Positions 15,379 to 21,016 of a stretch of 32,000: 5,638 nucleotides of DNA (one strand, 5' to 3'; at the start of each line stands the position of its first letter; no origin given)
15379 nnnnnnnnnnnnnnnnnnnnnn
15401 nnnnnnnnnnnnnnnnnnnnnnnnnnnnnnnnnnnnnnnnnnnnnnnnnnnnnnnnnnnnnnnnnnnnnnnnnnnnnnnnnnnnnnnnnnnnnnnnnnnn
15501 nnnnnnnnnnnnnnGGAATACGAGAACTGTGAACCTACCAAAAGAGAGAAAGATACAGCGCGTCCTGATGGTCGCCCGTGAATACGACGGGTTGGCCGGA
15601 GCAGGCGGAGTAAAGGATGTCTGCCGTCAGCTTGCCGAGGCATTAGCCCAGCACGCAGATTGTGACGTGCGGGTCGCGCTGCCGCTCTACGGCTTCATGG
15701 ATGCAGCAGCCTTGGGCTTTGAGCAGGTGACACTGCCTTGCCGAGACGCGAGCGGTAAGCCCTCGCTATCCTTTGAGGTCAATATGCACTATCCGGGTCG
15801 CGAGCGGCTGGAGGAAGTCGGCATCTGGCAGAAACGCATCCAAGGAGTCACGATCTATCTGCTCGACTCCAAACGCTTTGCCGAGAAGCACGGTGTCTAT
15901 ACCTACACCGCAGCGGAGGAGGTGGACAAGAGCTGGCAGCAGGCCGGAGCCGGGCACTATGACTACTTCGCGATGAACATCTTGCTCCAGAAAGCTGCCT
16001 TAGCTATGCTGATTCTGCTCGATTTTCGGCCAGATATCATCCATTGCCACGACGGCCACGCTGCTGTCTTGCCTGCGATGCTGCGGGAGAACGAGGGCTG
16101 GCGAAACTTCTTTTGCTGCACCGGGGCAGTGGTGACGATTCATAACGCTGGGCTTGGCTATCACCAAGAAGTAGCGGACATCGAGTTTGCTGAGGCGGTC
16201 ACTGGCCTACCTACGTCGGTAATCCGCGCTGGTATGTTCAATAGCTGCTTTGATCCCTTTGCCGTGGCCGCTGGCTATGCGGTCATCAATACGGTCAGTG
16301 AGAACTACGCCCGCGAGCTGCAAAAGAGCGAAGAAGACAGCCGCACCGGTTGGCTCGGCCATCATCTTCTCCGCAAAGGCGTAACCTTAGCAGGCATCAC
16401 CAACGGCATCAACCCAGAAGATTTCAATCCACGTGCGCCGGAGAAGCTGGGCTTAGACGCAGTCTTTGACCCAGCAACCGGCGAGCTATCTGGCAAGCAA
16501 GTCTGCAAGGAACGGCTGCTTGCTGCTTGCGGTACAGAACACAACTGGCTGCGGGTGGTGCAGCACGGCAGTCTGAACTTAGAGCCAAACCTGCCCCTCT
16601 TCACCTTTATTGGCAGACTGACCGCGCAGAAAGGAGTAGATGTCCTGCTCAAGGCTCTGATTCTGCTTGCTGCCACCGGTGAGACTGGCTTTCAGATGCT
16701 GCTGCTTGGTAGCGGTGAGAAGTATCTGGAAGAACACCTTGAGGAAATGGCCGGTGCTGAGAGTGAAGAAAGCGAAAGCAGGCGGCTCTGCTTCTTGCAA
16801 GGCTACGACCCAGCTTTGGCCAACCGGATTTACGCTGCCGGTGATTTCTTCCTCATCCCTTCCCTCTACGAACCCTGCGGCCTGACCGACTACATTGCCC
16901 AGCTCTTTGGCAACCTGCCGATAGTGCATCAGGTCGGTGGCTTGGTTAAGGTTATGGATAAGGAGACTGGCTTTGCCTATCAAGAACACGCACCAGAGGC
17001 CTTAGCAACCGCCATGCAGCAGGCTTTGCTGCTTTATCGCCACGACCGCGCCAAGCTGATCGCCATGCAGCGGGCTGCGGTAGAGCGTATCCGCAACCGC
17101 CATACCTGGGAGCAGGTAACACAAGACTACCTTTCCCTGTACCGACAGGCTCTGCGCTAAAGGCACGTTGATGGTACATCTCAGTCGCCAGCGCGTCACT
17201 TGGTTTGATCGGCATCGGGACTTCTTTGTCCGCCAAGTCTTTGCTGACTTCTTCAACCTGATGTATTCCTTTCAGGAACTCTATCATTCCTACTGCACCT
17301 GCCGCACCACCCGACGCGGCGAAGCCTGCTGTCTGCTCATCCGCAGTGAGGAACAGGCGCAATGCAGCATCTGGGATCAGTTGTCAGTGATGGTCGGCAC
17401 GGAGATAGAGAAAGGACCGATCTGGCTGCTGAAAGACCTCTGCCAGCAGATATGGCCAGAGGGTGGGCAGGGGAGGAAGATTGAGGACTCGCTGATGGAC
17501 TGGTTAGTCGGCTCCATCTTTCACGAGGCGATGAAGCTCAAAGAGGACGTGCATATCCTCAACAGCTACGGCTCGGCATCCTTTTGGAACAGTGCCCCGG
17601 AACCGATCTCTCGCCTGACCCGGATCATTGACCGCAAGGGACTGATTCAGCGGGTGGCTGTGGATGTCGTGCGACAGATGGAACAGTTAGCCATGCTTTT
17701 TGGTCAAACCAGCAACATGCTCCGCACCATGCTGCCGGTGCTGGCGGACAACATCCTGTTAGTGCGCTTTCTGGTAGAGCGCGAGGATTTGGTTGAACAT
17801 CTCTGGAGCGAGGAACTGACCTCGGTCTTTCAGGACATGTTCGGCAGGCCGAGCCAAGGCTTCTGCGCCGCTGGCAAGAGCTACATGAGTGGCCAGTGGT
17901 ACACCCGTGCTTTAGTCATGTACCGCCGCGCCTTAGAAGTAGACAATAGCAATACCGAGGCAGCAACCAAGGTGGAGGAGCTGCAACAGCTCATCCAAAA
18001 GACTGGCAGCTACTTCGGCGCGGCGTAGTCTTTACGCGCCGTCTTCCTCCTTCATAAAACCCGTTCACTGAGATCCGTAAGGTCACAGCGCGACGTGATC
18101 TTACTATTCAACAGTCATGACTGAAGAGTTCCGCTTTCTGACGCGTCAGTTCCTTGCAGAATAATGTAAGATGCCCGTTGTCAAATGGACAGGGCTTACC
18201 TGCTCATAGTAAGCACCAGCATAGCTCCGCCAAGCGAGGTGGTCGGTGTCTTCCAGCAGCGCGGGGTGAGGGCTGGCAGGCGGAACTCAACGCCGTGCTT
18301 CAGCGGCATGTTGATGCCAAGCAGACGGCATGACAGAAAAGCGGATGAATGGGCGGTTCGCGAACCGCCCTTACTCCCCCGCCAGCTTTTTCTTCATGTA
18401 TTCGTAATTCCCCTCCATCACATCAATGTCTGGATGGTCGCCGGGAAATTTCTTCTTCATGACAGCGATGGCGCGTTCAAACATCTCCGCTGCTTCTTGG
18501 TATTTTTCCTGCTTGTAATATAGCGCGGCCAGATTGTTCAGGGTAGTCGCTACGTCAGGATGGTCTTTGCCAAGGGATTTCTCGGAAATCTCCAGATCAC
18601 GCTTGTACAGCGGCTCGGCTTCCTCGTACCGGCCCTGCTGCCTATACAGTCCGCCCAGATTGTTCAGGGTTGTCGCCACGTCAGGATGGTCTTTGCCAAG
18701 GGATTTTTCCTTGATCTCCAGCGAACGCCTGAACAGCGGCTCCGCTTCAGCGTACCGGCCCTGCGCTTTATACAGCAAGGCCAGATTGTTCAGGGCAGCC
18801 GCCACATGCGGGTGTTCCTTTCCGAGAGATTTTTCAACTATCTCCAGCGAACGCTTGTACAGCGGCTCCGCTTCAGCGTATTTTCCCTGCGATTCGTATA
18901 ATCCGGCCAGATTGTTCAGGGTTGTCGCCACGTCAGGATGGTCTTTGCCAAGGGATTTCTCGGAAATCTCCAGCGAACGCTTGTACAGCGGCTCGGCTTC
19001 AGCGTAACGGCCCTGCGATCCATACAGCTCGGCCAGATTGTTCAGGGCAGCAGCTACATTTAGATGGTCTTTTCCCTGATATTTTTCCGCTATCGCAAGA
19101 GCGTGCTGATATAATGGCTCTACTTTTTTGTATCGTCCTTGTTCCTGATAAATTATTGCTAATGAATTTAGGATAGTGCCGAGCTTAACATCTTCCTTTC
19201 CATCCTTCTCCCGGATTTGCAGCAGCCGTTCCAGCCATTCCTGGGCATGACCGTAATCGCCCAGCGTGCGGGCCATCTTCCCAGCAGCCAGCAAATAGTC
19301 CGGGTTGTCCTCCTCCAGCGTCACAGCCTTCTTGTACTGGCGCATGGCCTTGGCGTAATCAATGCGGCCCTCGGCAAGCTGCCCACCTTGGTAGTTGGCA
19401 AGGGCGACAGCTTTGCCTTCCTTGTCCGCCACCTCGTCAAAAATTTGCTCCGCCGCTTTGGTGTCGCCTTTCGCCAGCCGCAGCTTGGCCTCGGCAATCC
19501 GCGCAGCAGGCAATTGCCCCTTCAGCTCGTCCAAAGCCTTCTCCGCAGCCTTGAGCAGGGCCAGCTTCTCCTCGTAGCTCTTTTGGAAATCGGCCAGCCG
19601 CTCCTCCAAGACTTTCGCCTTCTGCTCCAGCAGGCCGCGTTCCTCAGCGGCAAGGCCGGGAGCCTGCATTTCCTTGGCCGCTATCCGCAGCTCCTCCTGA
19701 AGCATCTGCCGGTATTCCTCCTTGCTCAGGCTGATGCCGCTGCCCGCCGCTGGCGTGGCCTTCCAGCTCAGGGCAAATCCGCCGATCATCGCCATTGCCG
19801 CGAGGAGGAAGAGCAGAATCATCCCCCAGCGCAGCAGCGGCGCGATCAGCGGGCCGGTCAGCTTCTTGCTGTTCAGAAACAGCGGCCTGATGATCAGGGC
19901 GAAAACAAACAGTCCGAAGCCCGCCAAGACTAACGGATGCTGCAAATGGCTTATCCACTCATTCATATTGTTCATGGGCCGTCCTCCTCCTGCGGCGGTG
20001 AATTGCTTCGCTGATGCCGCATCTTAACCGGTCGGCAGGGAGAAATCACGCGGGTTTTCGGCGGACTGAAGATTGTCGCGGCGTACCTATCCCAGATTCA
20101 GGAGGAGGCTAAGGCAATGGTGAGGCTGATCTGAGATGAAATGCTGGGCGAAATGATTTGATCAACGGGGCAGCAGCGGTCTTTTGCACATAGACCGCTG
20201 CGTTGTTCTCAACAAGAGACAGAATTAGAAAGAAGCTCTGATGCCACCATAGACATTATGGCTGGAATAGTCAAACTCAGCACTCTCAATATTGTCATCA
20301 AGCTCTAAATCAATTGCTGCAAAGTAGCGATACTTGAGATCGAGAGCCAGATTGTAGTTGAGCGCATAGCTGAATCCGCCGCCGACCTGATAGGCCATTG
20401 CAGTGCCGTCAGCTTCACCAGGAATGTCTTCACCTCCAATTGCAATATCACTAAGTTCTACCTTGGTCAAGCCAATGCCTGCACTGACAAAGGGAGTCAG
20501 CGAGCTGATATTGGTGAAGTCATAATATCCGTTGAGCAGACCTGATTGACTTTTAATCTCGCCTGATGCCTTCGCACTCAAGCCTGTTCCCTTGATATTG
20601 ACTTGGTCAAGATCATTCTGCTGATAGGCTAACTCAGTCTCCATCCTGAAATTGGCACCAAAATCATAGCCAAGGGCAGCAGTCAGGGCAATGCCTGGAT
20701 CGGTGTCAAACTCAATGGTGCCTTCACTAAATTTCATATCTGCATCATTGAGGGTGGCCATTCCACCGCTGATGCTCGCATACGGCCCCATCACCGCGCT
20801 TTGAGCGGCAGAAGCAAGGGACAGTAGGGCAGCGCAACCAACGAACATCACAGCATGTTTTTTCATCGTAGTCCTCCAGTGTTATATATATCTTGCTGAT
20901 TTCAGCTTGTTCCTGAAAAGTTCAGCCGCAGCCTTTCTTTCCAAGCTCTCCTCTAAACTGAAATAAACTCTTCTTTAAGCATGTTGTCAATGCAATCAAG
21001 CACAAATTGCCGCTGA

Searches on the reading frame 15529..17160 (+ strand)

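Call 32: search_protein_families(library=pfam, proteins=[window:15529-17160:+], max_evalue=0.001)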
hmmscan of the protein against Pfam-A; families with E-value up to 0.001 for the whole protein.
window:15529-17160:+ (543 aa): 4 families
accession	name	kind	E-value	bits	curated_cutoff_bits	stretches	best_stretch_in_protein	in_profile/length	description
PF08323.17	Glyco_transf_5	-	1.8e-37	129.8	22.7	1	11-268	1-228/239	Starch synthase catalytic domain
PF13692.12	Glyco_trans_1_4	-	3.8e-15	56.8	27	1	357-500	3-140/142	Glycosyl transferases group 1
PF00534.26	Glycos_transf_1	-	1.9e-13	50.7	26.4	1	348-507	8-162/172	Glycosyl transferases group 1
PF13439.12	Glyco_transf_4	-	4.9e-05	23.9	28.5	0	145-208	50-107/170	Glycosyltransferase Family 4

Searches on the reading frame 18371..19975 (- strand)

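Call 31: search_protein_families(library=pfam, proteins=[window:18371-19975:-], max_evalue=0.001)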
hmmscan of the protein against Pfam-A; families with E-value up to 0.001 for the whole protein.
window:18371-19975:- (534 aa): 22 families
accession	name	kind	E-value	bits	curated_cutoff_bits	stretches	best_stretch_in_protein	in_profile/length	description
PF13424.12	TPR_12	-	2.9e-113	370.7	30.1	5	432-508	1-77/77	Tetratricopeptide repeat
PF13374.12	TPR_10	-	2.7e-87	285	27.5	6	391-432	1-42/42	Tetratricopeptide repeat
PF24885.1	TPR_NPHP3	-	9.4e-66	222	100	3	415-509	122-216/239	Nephrocystin-3 TPR domain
PF13176.12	TPR_7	-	1.3e-43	143.8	27.9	6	436-466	1-31/36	Tetratricopeptide repeat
PF00515.34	TPR_1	-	7.3e-42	140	27.8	5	392-424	1-33/34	Tetratricopeptide repeat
PF07719.23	TPR_2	-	6.9e-38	126.1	27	5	392-423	1-32/34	Tetratricopeptide repeat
PF13181.12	TPR_8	-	5.1e-30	101.5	25.7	2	393-424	2-33/34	Tetratricopeptide repeat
PF13432.12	TPR_16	-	5.6e-24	84.7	32.7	1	386-422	25-61/65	Tetratricopeptide repeat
PF13428.12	TPR_14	-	5.4e-20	70.3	23.5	0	393-421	2-30/44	Tetratricopeptide repeat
PF17874.7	TPR_MalT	-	1.4e-19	71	45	3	227-382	42-193/336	MalT-like TPR region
PF14559.12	TPR_19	-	1.1e-17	64.6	25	2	363-421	4-54/68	Tetratricopeptide repeat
PF07721.20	TPR_4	-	3.3e-16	58.6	27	0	392-417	1-26/26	Tetratricopeptide repeat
PF13431.12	TPR_17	-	5.7e-16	57.8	24.4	0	388-412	9-33/34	Tetratricopeptide repeat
PF13414.12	TPR_11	-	5.1e-10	39.3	26.8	0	206-233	9-36/42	TPR repeat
PF12895.13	ANAPC3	-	1.1e-05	26.1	27.2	0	405-501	2-81/82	Anaphase-promoting complex, cyclosome, subunit 3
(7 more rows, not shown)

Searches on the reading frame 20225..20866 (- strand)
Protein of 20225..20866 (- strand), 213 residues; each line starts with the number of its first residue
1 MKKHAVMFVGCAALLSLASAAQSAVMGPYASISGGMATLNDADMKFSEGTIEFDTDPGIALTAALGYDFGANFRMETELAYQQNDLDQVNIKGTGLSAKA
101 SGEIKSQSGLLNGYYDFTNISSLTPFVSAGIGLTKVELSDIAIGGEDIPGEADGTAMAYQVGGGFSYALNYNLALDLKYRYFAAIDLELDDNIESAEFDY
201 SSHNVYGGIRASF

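Call 31: search_protein_families(library=pfam, proteins=[window:20225-20866:-], max_evalue=0.001)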
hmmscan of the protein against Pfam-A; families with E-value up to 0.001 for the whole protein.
window:20225-20866:- (213 aa): 5 families
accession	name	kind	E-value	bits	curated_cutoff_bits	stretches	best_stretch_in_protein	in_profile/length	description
PF13505.12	OMP_b-brl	-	3.8e-16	60.2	28.7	1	10-198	4-160/175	Outer membrane protein beta-barrel domain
PF01617.23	Surface_Ag_2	-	1.9e-08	34.5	22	1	38-193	48-212/247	Surface antigen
PF02462.21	Opacity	-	3.1e-06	27.7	21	1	66-187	2-108/126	Opacity family porin protein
PF01389.23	OmpA_membrane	-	7.7e-05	23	21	1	29-186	7-153/180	OmpA-like transmembrane domain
PF09411.16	PagL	-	0.00094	19.8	23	0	69-181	5-111/136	Lipid A 3-O-deacylase (PagL)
